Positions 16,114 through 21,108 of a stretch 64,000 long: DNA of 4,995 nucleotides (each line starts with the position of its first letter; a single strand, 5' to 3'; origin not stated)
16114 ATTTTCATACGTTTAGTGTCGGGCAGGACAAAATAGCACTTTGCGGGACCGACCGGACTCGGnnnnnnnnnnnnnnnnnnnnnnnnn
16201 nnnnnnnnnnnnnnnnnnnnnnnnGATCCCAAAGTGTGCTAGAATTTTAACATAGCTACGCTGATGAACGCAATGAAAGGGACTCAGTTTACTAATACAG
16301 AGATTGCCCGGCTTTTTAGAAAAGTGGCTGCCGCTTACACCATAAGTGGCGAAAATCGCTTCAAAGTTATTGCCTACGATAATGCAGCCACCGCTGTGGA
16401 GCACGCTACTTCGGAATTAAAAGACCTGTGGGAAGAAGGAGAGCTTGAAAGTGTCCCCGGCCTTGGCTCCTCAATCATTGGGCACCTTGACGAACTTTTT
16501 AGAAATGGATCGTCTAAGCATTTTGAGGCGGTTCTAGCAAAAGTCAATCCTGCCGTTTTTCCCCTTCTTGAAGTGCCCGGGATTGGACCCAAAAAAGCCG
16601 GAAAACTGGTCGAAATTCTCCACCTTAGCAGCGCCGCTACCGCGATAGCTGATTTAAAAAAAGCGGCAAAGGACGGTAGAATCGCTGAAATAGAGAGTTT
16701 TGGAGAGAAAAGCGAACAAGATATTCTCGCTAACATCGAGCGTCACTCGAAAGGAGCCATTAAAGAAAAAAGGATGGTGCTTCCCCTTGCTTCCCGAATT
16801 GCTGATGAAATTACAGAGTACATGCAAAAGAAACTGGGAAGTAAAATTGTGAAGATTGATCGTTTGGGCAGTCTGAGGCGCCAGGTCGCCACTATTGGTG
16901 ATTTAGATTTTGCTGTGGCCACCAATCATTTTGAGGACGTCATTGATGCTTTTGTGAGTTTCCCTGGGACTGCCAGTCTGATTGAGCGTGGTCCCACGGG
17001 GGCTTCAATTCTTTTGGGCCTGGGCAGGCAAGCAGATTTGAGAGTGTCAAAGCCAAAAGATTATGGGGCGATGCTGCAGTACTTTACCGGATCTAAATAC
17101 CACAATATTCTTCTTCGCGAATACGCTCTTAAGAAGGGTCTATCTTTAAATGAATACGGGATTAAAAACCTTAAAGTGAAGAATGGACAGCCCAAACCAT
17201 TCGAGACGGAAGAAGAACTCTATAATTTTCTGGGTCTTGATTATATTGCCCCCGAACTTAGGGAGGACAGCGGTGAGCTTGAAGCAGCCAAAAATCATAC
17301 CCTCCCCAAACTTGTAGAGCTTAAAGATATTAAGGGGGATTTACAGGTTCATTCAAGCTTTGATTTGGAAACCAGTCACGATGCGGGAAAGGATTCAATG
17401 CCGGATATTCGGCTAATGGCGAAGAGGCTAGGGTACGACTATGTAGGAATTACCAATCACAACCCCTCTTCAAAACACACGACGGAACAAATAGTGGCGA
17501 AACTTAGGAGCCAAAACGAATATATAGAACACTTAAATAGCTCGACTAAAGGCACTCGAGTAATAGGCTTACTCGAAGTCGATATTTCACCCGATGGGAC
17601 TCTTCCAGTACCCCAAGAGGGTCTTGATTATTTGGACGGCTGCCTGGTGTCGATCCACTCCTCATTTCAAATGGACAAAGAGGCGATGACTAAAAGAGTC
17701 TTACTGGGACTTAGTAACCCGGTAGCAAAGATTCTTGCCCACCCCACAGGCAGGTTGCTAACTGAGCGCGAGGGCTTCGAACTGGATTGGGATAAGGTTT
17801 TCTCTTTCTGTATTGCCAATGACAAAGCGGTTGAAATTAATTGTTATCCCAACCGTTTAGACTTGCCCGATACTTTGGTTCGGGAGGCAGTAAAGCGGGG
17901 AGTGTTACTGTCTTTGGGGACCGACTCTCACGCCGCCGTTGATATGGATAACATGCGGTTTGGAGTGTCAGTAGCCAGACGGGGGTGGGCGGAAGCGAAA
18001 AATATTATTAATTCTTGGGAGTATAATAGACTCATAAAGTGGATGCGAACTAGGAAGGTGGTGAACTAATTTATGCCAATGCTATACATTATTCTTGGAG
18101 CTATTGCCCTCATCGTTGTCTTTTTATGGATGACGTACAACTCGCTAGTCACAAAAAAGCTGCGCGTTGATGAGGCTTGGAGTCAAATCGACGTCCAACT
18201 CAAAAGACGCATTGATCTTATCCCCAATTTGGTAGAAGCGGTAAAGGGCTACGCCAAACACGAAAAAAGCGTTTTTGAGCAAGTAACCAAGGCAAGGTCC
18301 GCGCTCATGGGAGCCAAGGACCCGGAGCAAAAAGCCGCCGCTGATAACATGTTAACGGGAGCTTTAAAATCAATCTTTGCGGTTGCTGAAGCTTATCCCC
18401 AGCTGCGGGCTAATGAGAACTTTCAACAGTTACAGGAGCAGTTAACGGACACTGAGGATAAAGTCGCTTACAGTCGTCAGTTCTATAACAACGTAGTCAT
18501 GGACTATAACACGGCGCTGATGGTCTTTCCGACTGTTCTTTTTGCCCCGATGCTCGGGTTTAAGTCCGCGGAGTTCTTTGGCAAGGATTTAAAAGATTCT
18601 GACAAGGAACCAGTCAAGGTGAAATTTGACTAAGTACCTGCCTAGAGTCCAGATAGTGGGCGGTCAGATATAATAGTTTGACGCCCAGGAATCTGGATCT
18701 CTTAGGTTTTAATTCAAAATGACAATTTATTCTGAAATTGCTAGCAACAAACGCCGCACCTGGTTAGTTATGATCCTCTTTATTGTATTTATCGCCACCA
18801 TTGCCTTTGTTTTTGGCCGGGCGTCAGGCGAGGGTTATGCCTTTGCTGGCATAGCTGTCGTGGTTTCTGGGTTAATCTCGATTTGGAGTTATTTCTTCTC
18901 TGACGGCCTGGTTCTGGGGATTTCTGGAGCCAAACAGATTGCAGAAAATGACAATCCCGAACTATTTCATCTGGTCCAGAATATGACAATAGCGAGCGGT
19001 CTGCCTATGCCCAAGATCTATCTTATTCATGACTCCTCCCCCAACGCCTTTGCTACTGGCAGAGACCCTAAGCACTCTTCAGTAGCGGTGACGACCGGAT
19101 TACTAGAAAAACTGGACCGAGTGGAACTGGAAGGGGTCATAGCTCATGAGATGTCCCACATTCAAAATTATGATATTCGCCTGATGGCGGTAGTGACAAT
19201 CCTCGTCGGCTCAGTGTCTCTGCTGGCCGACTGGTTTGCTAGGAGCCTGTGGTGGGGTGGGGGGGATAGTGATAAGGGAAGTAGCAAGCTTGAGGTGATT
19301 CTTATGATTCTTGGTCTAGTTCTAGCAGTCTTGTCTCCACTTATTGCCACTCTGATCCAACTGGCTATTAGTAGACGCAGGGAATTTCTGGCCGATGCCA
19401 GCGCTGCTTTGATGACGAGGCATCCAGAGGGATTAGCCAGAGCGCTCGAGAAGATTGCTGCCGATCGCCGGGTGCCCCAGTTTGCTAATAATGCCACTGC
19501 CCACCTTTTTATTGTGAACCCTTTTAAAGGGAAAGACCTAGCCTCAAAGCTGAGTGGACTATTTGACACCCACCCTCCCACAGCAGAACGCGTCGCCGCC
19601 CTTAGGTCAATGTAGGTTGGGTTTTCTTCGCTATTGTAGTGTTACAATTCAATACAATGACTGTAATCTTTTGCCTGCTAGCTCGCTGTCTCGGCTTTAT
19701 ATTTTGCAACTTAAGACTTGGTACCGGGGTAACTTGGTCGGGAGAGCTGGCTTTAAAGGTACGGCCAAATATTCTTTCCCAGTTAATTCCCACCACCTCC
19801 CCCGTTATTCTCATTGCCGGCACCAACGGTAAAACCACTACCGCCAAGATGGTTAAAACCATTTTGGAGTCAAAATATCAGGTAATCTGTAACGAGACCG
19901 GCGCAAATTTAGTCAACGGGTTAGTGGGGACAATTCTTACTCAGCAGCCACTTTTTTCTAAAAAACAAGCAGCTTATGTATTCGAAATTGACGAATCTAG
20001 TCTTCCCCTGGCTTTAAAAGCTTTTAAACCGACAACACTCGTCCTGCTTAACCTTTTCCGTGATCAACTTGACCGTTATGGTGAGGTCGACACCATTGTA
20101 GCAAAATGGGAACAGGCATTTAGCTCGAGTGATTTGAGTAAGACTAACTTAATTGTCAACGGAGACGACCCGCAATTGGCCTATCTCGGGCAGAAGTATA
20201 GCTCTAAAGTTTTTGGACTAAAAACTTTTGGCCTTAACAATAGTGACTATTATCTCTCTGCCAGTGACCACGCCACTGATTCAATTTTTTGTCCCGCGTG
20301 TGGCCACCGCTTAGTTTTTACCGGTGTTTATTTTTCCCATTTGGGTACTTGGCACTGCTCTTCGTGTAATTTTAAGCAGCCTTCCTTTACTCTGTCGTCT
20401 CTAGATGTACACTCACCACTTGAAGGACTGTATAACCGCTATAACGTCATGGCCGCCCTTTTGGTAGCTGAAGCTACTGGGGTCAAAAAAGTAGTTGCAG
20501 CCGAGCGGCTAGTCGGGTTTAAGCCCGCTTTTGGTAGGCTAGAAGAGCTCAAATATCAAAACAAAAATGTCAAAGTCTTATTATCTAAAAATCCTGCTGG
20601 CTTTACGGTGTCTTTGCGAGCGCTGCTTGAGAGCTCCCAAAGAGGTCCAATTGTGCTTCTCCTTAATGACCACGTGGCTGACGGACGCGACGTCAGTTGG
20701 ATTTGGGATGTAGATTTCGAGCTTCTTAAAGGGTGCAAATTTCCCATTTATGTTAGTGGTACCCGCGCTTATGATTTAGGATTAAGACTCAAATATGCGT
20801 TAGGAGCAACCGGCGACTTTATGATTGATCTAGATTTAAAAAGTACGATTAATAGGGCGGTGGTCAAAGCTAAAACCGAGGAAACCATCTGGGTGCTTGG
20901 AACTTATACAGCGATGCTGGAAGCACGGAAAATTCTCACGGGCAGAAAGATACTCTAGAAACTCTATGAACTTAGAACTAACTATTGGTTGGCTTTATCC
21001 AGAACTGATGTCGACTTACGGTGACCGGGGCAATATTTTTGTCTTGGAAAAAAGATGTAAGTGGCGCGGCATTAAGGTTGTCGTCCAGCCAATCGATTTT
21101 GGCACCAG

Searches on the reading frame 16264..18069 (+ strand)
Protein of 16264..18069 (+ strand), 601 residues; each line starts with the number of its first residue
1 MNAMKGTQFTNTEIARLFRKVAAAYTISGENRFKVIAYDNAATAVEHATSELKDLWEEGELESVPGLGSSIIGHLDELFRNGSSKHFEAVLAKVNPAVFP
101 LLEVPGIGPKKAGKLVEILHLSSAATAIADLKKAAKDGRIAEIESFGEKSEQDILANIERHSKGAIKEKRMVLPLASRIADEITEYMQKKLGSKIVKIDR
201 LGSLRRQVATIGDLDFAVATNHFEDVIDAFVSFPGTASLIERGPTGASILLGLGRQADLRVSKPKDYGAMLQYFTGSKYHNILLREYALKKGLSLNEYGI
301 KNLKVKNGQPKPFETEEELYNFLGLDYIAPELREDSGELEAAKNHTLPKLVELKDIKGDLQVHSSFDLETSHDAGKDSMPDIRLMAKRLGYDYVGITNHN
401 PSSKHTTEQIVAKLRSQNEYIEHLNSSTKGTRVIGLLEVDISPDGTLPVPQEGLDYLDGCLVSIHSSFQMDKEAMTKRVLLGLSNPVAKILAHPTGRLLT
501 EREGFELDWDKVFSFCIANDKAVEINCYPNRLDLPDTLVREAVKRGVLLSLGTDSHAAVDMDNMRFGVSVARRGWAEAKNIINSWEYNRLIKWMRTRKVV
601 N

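Call 51: search_protein_families(library=pfam, proteins=[window:16264-18069:+], max_evalue=0.00001)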
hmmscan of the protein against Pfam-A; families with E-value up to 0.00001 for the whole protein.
window:16264-18069:+ (601 aa): 3 families
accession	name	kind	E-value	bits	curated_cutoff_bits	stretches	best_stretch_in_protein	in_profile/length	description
PF14791.11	DNA_pol_B_thumb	-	3.9e-23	81.5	25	1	271-334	2-63/63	DNA polymerase beta thumb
PF14716.13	HHH_8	-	2e-13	50.9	30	1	10-83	2-72/73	Helix-hairpin-helix domain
PF14520.12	HHH_5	-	1.7e-06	28.8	27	0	101-156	4-53/57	Helix-hairpin-helix domain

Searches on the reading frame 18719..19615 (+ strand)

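Call 51: search_protein_families(library=pfam, proteins=[window:18719-19615:+], max_evalue=0.00001)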
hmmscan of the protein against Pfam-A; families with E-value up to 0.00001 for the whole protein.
window:18719-19615:+ (298 aa): 1 family
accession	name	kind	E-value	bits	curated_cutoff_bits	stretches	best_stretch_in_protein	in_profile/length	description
PF01435.24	Peptidase_M48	-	3.5e-32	112.2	20.3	1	78-297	3-184/186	Peptidase family M48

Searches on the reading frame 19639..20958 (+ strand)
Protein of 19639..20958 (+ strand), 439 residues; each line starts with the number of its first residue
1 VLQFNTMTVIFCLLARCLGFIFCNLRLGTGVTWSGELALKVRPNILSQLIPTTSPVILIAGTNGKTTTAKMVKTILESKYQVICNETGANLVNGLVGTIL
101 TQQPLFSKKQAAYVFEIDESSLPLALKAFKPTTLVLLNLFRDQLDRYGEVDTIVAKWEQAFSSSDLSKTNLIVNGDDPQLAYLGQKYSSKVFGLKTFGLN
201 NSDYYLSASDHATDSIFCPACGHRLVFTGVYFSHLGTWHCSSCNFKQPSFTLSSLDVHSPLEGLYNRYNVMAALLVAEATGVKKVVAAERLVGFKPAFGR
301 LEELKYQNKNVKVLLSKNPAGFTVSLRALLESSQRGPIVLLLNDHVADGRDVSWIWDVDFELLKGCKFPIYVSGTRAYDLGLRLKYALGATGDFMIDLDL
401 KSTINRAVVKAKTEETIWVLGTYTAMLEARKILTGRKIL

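Call 51: search_protein_families(library=pfam, proteins=[window:19639-20958:+], max_evalue=0.00001)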
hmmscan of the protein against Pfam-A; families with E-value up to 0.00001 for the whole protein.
window:19639-20958:+ (439 aa): 2 families
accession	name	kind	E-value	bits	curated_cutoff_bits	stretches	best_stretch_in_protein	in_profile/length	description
PF08353.15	MurT_C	-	6.1e-28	97.5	25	1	315-426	1-110/110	MurT ligase C-terminal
PF08245.18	Mur_ligase_M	-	3.2e-17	63.6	24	1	59-277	1-200/200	Mur ligase middle domain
